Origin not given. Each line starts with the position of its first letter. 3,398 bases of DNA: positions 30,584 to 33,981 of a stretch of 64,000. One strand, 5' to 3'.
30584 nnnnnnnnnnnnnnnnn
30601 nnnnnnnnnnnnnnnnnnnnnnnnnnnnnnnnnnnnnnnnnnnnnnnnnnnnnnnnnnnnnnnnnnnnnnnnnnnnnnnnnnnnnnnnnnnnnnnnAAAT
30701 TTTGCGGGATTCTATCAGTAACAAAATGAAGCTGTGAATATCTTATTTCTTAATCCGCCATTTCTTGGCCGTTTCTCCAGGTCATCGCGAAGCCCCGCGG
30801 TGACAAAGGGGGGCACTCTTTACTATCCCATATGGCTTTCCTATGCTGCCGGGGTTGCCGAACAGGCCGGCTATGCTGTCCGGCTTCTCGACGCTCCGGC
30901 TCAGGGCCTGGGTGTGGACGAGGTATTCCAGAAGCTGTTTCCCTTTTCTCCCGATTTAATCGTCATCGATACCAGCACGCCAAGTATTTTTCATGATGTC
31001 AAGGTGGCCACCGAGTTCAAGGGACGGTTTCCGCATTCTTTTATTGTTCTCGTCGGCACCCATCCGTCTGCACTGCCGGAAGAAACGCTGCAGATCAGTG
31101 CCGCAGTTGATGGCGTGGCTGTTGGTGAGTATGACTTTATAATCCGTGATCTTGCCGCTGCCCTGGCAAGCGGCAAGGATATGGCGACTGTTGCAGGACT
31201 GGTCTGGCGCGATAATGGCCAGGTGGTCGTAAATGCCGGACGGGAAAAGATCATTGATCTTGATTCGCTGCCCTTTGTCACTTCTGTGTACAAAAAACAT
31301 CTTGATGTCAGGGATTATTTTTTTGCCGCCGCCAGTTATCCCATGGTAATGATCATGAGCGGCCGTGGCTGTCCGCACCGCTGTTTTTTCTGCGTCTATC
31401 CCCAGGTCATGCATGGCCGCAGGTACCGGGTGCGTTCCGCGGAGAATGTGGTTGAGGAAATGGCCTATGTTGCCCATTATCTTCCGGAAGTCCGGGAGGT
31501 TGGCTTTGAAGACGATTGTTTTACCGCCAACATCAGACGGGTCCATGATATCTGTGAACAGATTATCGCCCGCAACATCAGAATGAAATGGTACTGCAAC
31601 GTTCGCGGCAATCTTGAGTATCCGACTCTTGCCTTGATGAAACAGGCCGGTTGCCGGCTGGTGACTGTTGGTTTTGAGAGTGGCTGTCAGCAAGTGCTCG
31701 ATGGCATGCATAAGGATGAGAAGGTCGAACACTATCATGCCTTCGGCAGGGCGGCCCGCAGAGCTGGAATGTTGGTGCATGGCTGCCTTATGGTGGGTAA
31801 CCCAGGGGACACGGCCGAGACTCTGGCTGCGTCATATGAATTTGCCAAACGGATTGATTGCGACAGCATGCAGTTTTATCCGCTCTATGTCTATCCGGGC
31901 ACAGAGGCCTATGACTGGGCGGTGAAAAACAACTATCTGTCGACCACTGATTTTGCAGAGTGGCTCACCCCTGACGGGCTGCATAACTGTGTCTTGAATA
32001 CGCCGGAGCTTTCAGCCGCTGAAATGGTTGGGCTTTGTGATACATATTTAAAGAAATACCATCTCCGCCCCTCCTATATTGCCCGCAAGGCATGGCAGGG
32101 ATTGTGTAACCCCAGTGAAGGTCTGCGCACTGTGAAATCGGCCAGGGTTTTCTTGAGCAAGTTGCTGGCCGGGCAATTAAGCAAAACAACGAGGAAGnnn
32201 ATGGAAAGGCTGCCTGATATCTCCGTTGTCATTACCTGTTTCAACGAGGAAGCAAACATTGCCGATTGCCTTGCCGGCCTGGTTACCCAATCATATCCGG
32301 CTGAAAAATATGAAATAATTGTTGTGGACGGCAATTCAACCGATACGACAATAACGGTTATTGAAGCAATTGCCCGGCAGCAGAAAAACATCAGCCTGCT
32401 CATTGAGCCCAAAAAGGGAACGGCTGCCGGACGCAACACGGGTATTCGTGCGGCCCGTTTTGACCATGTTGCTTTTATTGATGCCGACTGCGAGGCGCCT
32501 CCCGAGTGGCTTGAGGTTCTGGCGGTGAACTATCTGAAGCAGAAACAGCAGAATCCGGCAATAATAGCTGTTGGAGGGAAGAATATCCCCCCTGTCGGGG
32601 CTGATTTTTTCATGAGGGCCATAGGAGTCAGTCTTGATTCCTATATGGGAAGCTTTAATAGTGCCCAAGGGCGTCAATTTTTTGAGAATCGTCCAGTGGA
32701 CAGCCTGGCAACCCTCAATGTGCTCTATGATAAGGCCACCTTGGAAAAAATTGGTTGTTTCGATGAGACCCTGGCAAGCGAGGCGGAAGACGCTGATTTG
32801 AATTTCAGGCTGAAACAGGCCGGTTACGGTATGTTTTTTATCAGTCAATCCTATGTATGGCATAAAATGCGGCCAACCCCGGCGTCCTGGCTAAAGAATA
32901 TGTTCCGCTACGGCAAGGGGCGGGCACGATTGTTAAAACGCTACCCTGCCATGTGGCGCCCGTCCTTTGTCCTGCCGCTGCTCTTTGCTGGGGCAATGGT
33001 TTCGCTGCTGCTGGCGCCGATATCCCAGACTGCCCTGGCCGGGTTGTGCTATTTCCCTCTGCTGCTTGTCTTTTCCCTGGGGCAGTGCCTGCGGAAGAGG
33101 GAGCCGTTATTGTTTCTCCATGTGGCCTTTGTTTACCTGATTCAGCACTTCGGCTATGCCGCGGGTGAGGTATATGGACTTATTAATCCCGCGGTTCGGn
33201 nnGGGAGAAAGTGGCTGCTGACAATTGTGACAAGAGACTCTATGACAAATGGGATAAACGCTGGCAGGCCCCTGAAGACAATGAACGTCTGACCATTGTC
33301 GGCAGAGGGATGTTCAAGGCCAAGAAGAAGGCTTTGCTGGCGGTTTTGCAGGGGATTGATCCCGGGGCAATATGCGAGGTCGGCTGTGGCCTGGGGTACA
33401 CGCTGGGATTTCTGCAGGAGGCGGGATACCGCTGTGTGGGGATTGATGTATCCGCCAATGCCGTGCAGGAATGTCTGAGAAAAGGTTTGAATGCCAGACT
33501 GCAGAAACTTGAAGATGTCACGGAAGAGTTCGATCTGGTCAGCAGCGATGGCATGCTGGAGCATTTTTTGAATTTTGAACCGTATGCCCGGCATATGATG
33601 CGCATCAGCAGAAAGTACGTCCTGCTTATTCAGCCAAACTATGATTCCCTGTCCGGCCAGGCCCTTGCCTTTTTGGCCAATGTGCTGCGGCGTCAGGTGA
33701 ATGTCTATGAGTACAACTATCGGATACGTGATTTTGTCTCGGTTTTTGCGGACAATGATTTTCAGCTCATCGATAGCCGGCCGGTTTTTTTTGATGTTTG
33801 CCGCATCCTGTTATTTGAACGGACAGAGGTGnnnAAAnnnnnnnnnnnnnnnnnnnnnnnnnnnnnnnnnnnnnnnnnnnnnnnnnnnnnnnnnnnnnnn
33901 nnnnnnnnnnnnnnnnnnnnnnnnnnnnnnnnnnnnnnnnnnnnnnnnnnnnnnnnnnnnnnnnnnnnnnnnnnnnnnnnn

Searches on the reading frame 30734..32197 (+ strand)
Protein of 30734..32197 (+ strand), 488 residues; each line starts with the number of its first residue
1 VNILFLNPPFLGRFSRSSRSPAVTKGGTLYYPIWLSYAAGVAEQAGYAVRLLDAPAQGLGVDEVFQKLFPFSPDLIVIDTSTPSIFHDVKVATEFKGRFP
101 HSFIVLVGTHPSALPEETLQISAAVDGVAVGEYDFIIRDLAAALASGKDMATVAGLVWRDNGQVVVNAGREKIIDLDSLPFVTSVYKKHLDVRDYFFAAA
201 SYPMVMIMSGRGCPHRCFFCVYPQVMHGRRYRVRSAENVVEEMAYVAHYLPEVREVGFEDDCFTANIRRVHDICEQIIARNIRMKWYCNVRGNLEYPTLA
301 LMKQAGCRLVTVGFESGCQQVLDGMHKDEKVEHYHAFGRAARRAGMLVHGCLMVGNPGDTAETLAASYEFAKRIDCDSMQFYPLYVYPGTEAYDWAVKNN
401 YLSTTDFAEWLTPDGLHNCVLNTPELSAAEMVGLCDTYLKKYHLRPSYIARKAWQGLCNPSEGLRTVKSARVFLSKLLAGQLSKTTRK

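Call 67: search_protein_families(library=pfam, proteins=[window:30734-32197:+], max_evalue=0.00001)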
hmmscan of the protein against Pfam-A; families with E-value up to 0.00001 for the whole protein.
window:30734-32197:+ (488 aa): 2 families
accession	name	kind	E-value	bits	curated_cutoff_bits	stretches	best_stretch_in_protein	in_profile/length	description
PF04055.27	Radical_SAM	-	9.4e-16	58.9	29.5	1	209-371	3-166/166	Radical SAM superfamily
PF02310.24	B12-binding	-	6.3e-14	52.3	32.1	1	22-132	4-112/121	B12 binding domain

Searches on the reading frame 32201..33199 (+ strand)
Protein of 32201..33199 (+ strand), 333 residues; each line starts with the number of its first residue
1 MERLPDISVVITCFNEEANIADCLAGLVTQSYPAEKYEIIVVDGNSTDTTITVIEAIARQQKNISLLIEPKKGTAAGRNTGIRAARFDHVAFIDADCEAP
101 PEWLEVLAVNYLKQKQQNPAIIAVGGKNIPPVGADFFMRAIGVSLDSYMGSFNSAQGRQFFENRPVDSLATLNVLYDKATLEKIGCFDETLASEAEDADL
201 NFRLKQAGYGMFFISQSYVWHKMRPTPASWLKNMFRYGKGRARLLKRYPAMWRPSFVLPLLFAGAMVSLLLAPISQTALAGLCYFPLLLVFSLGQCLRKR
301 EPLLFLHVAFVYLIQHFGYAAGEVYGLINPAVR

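Call 67: search_protein_families(library=pfam, proteins=[window:32201-33199:+], max_evalue=0.00001)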
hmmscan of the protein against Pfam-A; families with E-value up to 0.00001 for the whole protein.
window:32201-33199:+ (333 aa): 4 families
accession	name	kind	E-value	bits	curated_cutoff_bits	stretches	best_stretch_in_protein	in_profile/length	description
PF00535.33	Glycos_transf_2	-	1.9e-28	99.9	23.3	1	8-108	1-100/168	Glycosyl transferase family 2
PF13641.12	Glyco_tranf_2_3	-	6.6e-22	79.1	27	1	5-237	1-227/230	Glycosyltransferase like family 2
PF10111.15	Glyco_tranf_2_2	-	6.9e-15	55.7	27.3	1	8-207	1-202/276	Glycosyltransferase like family 2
PF13632.12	Glyco_trans_2_3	-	1.3e-12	48.4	27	1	89-291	1-192/198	Glycosyl transferase family group 2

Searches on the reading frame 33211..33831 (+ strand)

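Call 67: search_protein_families(library=pfam, proteins=[window:33211-33831:+], max_evalue=0.00001)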
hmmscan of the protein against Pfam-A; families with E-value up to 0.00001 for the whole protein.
window:33211-33831:+ (207 aa): 5 families
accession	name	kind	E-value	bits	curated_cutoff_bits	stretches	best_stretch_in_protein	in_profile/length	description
PF13489.12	Methyltransf_23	-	3.5e-11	43.5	27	1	39-185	10-160/164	Methyltransferase domain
PF08241.18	Methyltransf_11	-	1.2e-09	39.1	21.2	1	56-135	2-89/95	Methyltransferase domain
PF13649.12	Methyltransf_25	-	5.1e-08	33.9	27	1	54-132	1-92/97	Methyltransferase domain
PF08242.18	Methyltransf_12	-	3.7e-07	31.2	30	1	56-131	2-90/98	Methyltransferase domain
PF07021.18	MetW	-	1.3e-06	28.6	21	1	44-137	6-106/193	Methionine biosynthesis protein MetW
